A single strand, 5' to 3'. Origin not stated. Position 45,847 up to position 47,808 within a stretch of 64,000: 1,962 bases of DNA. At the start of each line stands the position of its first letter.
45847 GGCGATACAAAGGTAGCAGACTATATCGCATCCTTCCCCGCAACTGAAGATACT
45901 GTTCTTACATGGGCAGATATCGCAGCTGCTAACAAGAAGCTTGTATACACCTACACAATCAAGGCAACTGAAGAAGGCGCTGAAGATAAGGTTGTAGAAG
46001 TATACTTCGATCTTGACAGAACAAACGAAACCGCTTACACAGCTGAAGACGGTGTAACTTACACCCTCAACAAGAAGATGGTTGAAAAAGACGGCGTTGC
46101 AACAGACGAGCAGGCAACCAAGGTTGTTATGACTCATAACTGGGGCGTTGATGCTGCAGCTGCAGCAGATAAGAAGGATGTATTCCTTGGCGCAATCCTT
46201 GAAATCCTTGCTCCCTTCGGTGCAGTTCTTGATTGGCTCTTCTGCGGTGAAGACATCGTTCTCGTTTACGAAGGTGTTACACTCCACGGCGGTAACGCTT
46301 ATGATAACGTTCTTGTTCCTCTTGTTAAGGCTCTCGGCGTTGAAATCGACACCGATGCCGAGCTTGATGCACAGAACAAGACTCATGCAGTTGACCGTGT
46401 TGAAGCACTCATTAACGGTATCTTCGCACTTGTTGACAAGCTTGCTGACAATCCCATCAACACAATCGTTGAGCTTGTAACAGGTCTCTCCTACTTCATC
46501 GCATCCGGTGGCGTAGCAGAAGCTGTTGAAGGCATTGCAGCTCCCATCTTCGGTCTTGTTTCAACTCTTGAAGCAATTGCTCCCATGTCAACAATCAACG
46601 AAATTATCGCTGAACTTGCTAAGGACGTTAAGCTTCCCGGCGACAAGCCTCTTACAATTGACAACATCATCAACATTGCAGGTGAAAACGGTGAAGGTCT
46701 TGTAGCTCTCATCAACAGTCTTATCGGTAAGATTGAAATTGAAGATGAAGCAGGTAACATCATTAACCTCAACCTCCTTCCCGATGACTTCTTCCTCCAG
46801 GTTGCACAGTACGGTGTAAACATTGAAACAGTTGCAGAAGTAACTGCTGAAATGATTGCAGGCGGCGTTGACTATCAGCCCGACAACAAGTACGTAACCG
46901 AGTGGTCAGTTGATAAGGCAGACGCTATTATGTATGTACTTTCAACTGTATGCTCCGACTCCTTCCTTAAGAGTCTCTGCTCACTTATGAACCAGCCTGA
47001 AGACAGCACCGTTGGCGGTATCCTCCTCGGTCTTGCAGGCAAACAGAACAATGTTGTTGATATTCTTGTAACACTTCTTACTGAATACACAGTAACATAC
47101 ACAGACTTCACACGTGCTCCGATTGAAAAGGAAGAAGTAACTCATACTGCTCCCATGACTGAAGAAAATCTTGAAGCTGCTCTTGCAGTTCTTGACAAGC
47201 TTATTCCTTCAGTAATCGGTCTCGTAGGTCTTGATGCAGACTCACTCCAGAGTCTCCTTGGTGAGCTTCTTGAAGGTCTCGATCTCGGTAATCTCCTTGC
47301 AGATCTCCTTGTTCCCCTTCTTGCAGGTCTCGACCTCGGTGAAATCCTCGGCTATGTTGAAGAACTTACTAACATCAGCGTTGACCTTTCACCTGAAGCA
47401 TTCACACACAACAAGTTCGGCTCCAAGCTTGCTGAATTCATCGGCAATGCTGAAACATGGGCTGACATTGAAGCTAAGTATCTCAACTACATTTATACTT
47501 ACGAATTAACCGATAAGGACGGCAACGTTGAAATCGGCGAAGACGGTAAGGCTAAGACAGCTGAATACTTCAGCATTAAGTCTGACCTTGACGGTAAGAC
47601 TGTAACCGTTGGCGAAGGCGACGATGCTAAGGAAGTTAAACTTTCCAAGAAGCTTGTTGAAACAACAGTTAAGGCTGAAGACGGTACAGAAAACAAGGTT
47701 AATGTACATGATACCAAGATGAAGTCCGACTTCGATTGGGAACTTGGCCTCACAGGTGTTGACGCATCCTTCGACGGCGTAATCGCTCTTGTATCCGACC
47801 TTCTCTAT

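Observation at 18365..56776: Two adjacent giant surface-protein genes as a candidate functional pair between housekeeping operons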

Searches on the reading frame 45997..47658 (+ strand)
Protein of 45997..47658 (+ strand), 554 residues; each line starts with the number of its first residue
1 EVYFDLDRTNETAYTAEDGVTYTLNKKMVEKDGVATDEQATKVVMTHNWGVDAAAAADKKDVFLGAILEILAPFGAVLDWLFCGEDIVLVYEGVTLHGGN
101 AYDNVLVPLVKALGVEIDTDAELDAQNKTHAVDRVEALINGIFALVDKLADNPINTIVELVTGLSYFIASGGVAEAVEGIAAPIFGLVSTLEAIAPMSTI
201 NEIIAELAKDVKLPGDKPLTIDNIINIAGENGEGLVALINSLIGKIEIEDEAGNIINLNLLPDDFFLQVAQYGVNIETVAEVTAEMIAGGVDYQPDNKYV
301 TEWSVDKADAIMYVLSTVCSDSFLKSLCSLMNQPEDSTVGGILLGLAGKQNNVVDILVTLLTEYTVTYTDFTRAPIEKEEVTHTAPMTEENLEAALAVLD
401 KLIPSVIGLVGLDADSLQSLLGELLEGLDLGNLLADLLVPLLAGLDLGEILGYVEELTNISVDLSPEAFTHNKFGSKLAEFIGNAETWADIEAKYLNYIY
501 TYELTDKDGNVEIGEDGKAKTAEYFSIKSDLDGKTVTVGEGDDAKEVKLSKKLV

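Call 84: predict_structure(alignment_id=A4)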
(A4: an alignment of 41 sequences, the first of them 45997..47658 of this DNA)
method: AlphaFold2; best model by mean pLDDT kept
length: 554 residues; sequences in the alignment: 41
mean_pLDDT: 72.0   pTM: 0.53
mean pLDDT of the five models: 72.0, 70.4, 68.7, 68.5, 65.1
residues with pLDDT >= 90: 26; 70-90: 327; 50-70: 115; < 50: 86
segments of 3 or more residues with pLDDT < 50: 1-11, 23-31, 38-43, 290-292, 363-386, 402-418
pLDDT, mean of each block of 10 residues (from residue 1): 38 56 46 50 55 69 85 88 84 77 87 84 76 88 88 89 90 83 77 79 78 73 78 83 70 73 89 86 62 61 86 88 84 86 88 76 45 37 46 51 47 45 52 56 63 56 71 61 77 75 85 88 84 87 85 62
secondary structure, 60 per line:
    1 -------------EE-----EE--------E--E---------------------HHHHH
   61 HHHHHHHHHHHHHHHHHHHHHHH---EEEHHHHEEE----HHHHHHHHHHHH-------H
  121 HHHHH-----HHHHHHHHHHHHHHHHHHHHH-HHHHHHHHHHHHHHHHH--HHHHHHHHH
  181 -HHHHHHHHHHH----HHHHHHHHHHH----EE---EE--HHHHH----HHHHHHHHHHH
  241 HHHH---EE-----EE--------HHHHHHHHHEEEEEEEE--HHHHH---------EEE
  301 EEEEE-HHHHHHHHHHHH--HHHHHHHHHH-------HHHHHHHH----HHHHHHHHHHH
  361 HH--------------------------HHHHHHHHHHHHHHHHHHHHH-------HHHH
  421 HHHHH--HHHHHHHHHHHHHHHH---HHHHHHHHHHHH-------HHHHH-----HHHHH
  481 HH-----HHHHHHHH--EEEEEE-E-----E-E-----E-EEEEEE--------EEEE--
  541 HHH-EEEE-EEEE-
elements in order: H56-83 E87-89 H90-93 E94-96 H101-112 H120-125 H131-151 H153-169 H172-180 H182-192 H197-207 H221-225 H230-244 H265-273 E274-281 H284-288 E298-305 H307-318 H321-330 H338-345 H350-362 H389-409 H417-425 H428-443 H447-458 H466-470 H476-482 H488-495 E498-503 E521-526 E535-538 E545-548 E550-553

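Call 86: fold_search(model_id=the predicted structure, library=pdb)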
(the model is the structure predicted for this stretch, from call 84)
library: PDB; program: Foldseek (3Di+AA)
matches with E <= 10: 37; with E <= 0.001: 0
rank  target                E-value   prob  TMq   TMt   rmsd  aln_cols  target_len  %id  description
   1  2j4g_B                8.6e-01  0.05  0.07  0.07  19.6       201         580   14  Bacteroides thetaiotaomicron GH84 O-GlcNAcase in complex with n-butyl- thiazoline inhibitor (released 2007-01-30)
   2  7z8i_n                2.5e+00  0.03  0.08  0.10  24.3       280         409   15  The barbed end complex of dynactin bound to BICDR1 and the cytoplasmic dynein tails (A2, B1, B2) (released 2022-08-17)
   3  8b6f_AA               3.1e+00  0.01  0.07  0.06  26.2       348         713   11  Cryo-EM structure of NADH:ubiquinone oxidoreductase (complex-I) from respiratory supercomplex of Tetrahymena thermoph (released 2023-03-29)
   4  6tng_A                3.6e+00  0.03  0.11  0.07  20.8       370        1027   10  Structure of FANCD2 in complex with FANCI (released 2020-02-19)
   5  1w2w_B                3.8e+00  0.16  0.05  0.13  11.9        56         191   12  Crystal structure of yeast Ypr118w, a methylthioribose-1-phosphate isomerase related to regulatory eIF2B subunits (released 2004-07-16)
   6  9wjh                  4.2e+00  0.01  0.08  0.11  20.9       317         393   14  Spiroindoline-bound human VAChT (released 2025-11-05)
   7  9yng_n                4.7e+00  0.03  0.09  0.07  21.2       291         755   11  Dynactin and dynein-1 tail region of dynein-dynactin complex on microtubule in the presence of LIS1 (released 2026-01-28)
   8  8vvy_C                4.9e+00  0.02  0.10  0.06  20.2       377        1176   15  Human Cullin-1 in complex with CAND2 (released 2025-01-29)
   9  1yx2_A                5.5e+00  0.13  0.08  0.12   8.3        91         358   15  Crystal Structure of the Probable Aminomethyltransferase from Bacillus subtilis (released 2005-04-05)
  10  8f6q_A                5.5e+00  0.03  0.10  0.19  16.4       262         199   11  CryoEM structure of designed modular protein oligomer C8-71 (released 2023-11-29)
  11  3qgb_A                5.8e+00  0.02  0.07  0.09  18.7       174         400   13  Crystal structure of FBF-2 R288Y mutant in complex with gld-1 FBEa (released 2011-03-23)
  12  7rhl_C                5.8e+00  0.01  0.07  0.08  24.8       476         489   10  Cryo-EM structure of human rod Apo CNGA1/B1 channel with CLZ coiled coil (released 2021-11-03)
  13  8gym_N5               5.8e+00  0.01  0.07  0.06  27.1       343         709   11  Cryo-EM structure of Tetrahymena thermophila respiratory mega-complex MC IV2+(I+III2+II)2 (released 2023-06-14)
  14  6wej_A                6.1e+00  0.01  0.07  0.07  27.4       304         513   12  Structure of cGMP-unbound WT TAX-4 reconstituted in lipid nanodiscs (released 2020-06-03)
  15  7ail                  6.4e+00  0.02  0.07  0.11  16.2       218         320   11  Ribonucleotide Reductase R2m protein from Aquifex aeolicus (released 2021-10-06)
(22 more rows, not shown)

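Call 96: search_solved_structures(query=A4, max_evalue=1)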
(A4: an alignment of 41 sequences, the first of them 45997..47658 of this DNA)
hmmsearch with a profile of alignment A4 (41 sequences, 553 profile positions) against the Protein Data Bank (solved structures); distinct sequences matched with E-value up to 1: 15.
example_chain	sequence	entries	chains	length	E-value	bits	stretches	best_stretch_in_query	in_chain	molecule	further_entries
4uos_A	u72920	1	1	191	0.038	16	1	304-446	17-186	DESIGNED HELICAL BUNDLE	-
7wxz_A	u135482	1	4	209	0.11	14.5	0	374-450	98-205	Spike protein S2'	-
6q6p_A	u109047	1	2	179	0.11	14.5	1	313-431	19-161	Cytoglobin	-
7k17_A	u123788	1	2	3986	0.38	12.7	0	276-317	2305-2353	DNA-dependent protein kinase catalytic subunit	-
5y3r_C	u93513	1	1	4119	0.41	12.6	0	276-317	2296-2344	DNA-dependent protein kinase catalytic subunit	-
5w1r_A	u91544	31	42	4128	0.42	12.6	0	276-317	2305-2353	DNA-dependent protein kinase catalytic subunit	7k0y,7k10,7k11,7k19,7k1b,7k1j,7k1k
5luq_A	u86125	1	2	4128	0.42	12.5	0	276-317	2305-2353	DNA-dependent protein kinase catalytic subunit,DNA-dependent Protein Kinase Catalytic Subu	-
7nfc_A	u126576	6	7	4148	0.42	12.5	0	276-317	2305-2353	DNA-dependent protein kinase catalytic subunit,DNA-dependent protein kinase catalytic subu | DNA-dependent protein kinase catalytic subunit,DNA-PKcs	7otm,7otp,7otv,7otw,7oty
6zfp_A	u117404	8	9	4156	0.42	12.5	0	276-317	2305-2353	DNA-dependent protein kinase catalytic subunit,DNA-PKcs,DNA-PKcs | DNA-dependent protein kinase catalytic subunit,DNA-dependent protein kinase catalytic subu | 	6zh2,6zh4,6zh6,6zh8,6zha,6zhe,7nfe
6zl6_A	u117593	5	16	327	0.64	11.9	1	419-501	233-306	Epimerase domain-containing protein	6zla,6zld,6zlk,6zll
6zlj_A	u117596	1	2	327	0.65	11.9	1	419-501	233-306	Epimerase domain-containing protein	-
6azr_A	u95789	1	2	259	0.84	11.5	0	163-265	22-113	Sensor histidine kinase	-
3r9w_A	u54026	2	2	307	0.99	11.3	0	167-256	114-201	GTPase Era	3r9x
7c1o_A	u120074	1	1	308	1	11.3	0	167-256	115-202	GTPase Era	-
3iev_A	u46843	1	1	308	1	11.3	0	167-256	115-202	GTP-binding protein era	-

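Call 105: fold_search(model_id=the predicted structure, library=viral)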
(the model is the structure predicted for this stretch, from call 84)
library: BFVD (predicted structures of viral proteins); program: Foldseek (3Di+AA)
matches with E <= 10: 125; with E <= 0.001: 0
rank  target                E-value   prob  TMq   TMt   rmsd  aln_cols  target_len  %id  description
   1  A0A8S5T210            2.3e-01  0.21  0.05  0.12  21.2       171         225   14  Terminase small subunit [Myoviridae sp. ctqfO1]
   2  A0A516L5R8            2.3e-01  0.08  0.10  0.09  34.1       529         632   12  (no name in the UniProt tables at hand)
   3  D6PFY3                4.5e-01  0.03  0.07  0.09  34.1       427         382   13  (no name in the UniProt tables at hand)
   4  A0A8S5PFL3            5.5e-01  0.06  0.09  0.09  31.8       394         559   10  Minor capsid protein [Siphoviridae sp. ctrEg9]
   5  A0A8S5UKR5            6.5e-01  0.15  0.08  0.15  25.7       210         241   16  Small Terminase [Myoviridae sp. ctQf419]
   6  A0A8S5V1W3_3          6.5e-01  0.12  0.06  0.04  39.3       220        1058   11  Uncharacterized protein [Myoviridae sp. ctJ2i1]
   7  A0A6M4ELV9            6.8e-01  0.94  0.06  0.08   6.3        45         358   20  Tail fibers protein [Synechococcus phage S-SBP1]
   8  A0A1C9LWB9            1.2e+00  0.20  0.07  0.30  10.0        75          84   20  (no name in the UniProt tables at hand)
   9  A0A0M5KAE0            1.3e+00  0.02  0.08  0.10  27.6       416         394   14  (no name in the UniProt tables at hand)
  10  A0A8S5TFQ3            1.3e+00  0.85  0.08  0.43   3.4        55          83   13  Uncharacterized protein [Siphoviridae sp. ctbgC51]
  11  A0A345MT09            1.4e+00  0.35  0.06  0.12  10.0        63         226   21  Uncharacterized protein [crAssphage sp. isolate ctbg_1]
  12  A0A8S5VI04            1.4e+00  0.13  0.07  0.12  23.5       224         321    9  Uncharacterized protein [Siphoviridae sp. cthu813]
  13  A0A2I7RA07            1.5e+00  0.11  0.05  0.08  10.6        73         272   15  (no name in the UniProt tables at hand)
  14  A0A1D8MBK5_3          1.6e+00  0.41  0.06  0.03  13.9        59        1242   17  (no name in the UniProt tables at hand)
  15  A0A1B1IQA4            1.6e+00  0.11  0.08  0.08  12.6       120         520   21  (no name in the UniProt tables at hand)
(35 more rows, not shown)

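Call 106: search_dna_similar(query=window:45997-47658:+, collection=phages, mode=protein, max_rows=5)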
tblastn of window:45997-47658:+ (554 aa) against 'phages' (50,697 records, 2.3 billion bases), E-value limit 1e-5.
No match.

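Call 107: search_dna_similar(query=window:45997-47658:+, collection=plasmids, mode=protein, max_rows=5)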
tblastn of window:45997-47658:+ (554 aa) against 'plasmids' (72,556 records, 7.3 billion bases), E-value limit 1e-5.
No match.
